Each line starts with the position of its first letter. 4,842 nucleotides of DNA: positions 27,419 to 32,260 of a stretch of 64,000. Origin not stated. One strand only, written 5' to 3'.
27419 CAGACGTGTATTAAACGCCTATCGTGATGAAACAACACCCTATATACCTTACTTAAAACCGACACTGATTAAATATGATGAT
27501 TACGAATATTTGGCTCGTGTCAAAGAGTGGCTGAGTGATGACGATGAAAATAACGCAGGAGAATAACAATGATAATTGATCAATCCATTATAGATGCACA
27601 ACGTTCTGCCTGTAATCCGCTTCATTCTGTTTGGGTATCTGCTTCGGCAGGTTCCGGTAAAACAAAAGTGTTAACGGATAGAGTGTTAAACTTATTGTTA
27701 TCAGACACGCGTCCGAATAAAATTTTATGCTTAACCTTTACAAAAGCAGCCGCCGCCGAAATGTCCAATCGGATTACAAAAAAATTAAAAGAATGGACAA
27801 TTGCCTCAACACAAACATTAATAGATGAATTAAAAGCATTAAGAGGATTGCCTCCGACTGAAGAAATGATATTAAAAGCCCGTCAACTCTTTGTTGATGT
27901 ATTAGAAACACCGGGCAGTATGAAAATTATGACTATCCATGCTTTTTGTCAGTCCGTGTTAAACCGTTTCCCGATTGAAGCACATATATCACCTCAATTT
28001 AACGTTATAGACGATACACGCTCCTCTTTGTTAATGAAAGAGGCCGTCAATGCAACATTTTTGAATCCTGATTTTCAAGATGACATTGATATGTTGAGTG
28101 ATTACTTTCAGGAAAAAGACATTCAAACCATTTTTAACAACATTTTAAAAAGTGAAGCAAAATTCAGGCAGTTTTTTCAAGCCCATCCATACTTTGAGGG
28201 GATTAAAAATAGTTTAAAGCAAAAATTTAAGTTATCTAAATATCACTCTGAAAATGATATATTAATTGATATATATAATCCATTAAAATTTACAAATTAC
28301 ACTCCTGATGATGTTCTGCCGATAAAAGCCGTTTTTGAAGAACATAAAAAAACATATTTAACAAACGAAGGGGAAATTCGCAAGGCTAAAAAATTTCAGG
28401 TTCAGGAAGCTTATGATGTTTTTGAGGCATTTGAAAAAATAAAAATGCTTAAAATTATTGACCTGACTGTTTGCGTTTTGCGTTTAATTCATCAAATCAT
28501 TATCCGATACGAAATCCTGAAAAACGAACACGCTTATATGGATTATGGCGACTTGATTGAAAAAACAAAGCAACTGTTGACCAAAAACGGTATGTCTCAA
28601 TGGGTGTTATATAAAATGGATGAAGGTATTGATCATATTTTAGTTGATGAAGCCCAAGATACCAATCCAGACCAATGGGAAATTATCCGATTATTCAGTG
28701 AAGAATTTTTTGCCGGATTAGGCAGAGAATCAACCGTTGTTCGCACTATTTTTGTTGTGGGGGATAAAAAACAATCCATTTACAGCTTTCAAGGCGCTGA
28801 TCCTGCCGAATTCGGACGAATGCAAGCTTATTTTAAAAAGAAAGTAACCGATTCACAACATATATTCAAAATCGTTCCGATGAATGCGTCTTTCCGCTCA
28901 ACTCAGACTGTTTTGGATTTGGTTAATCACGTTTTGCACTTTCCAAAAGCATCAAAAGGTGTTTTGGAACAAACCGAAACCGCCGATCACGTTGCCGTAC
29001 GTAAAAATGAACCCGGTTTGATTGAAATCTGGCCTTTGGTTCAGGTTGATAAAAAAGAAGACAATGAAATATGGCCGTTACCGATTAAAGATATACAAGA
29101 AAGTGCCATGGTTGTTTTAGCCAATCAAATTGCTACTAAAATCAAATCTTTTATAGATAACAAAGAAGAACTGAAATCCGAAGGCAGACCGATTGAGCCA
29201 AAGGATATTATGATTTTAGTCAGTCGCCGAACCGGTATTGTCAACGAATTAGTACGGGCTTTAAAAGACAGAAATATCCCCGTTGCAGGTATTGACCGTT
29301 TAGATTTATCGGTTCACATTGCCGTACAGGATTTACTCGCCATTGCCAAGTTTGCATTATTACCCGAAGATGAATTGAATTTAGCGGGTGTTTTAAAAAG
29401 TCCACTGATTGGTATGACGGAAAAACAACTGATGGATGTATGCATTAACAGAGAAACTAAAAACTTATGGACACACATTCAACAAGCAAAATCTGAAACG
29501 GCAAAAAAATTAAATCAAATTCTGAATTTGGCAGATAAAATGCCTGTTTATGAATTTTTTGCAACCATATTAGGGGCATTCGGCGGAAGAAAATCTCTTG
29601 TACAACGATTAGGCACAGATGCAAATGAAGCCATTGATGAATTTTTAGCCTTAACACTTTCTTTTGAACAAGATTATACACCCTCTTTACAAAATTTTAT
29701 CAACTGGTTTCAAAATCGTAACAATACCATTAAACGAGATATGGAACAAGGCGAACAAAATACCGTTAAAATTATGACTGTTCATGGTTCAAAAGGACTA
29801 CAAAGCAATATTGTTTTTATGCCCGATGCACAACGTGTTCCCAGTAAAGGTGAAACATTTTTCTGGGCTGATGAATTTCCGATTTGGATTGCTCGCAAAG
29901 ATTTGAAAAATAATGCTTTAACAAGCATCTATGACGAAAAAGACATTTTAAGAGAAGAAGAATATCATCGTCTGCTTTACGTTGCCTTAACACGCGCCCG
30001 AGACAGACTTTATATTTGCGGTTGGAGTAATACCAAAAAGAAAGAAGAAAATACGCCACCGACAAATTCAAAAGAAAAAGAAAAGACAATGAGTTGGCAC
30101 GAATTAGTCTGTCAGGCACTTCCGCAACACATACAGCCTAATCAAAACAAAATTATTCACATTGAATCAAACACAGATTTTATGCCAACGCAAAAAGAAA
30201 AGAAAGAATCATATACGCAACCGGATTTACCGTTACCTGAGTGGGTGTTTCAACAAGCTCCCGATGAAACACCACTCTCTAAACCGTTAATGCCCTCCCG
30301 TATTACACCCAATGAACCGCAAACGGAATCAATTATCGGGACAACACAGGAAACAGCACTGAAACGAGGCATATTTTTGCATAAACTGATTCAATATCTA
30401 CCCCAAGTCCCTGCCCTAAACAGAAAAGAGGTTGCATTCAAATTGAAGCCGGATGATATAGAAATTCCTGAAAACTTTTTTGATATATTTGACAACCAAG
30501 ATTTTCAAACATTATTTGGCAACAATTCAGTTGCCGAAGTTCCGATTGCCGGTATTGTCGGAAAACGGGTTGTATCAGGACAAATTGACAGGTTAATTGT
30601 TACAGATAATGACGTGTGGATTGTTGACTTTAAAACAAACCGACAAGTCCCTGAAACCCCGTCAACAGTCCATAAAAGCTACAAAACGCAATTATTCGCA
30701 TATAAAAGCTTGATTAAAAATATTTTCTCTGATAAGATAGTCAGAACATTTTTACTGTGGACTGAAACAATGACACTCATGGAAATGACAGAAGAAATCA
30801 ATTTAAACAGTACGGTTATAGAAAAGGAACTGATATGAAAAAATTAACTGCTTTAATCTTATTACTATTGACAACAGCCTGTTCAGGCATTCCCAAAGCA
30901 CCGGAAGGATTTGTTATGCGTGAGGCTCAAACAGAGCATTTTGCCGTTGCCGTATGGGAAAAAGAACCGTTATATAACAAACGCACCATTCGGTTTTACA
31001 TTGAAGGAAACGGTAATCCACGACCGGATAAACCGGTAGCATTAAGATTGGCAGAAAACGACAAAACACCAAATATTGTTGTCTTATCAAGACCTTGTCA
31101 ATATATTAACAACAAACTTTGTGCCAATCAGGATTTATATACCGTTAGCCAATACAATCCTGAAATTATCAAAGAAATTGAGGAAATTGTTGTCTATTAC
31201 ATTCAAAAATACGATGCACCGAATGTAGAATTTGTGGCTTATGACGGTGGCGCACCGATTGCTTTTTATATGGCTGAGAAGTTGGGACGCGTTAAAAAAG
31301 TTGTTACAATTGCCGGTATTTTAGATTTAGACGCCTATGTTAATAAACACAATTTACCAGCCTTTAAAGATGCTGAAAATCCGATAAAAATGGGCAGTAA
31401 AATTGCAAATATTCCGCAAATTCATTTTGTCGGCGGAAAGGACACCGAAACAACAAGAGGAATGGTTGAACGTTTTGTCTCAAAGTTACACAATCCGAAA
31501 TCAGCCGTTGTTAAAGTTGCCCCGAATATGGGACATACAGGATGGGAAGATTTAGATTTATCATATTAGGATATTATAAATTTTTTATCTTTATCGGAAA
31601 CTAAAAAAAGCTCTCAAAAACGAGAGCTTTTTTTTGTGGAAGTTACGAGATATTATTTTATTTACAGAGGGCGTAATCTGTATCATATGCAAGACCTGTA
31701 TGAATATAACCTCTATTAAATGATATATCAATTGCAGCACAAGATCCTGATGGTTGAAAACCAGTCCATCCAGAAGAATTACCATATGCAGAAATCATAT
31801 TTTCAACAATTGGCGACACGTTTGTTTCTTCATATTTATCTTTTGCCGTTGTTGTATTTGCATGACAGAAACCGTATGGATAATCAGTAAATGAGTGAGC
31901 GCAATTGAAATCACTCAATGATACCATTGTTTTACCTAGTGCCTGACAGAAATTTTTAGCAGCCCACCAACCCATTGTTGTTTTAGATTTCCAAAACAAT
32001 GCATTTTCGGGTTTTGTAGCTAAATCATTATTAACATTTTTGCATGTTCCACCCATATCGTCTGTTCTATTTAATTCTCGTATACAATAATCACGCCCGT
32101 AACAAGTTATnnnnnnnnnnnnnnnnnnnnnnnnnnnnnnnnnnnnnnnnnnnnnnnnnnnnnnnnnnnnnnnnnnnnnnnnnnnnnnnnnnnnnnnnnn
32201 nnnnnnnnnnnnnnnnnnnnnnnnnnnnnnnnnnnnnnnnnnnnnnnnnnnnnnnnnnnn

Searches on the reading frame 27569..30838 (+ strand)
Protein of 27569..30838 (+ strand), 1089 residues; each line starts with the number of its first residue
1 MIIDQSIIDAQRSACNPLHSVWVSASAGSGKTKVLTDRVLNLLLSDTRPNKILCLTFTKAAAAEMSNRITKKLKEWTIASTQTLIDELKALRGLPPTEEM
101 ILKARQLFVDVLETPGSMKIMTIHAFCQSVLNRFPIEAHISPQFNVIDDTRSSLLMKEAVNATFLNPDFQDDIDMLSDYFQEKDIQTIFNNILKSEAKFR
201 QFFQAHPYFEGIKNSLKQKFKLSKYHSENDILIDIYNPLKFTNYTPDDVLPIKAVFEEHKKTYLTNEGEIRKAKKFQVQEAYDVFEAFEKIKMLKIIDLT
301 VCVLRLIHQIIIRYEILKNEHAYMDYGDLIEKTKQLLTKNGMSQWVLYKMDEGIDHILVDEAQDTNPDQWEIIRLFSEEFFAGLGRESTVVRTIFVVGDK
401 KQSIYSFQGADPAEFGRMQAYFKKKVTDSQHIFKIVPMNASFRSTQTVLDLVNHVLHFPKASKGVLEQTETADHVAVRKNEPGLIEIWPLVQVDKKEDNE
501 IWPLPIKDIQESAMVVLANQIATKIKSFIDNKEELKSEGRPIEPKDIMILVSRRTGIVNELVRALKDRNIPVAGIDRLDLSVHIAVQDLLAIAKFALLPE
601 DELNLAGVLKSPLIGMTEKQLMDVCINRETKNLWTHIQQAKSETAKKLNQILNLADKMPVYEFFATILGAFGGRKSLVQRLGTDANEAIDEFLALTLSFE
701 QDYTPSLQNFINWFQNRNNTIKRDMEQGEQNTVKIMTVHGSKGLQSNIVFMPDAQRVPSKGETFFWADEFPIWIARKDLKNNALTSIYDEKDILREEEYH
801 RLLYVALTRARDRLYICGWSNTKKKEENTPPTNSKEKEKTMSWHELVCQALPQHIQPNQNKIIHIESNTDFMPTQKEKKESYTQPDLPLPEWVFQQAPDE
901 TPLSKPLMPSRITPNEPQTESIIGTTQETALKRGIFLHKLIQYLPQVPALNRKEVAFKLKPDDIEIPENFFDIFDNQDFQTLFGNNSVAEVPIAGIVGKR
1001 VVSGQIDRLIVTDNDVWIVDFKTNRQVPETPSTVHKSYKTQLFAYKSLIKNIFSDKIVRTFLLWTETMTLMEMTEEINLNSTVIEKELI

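Call 98: search_protein_families(library=pfam, proteins=[window:27569-30838:+], max_evalue=0.01)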
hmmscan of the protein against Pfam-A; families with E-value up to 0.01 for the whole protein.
window:27569-30838:+ (1089 aa): 8 families
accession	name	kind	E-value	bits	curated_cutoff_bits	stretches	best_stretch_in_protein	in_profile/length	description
PF00580.27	UvrD-helicase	-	8.7e-53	180.2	23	1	11-420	5-268/271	UvrD/REP helicase N-terminal domain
PF13361.12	UvrD_C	-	4e-23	82.8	25.6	1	440-817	5-346/350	UvrD-like helicase C-terminal domain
PF13245.12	AAA_19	-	1e-13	52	25.1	1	20-407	13-133/134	AAA domain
PF13538.12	UvrD_C_2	-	5.2e-09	36.3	27.4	1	797-816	32-51/52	UvrD-like helicase C-terminal domain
PF12705.13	PDDEXK_1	-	7.8e-06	26.4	22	1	990-1051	120-171/247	PD-(D/E)XK nuclease superfamily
PF01443.25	Viral_helicase1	-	1.9e-05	25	21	0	785-817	194-227/228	Viral superfamily 1 RNA helicase core domain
PF09810.15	Exo5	-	4e-05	23.7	25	0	1013-1058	166-211/367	Exonuclease V - a 5' deoxyribonuclease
PF00270.35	DEAD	-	0.00021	21.5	26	1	10-78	3-74/167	DEAD/DEAH box helicase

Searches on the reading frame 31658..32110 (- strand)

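Call 82: search_protein_families(library=pfam, proteins=[window:31658-32110:-], max_evalue=5)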
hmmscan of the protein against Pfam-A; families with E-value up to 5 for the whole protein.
window:31658-32110:- (150 aa): 1 family
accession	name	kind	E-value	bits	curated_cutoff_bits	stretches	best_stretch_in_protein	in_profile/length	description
PF17906.7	HTH_48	-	0.048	14.2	24.1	1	50-69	21-40/50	HTH domain in Mos1 transposase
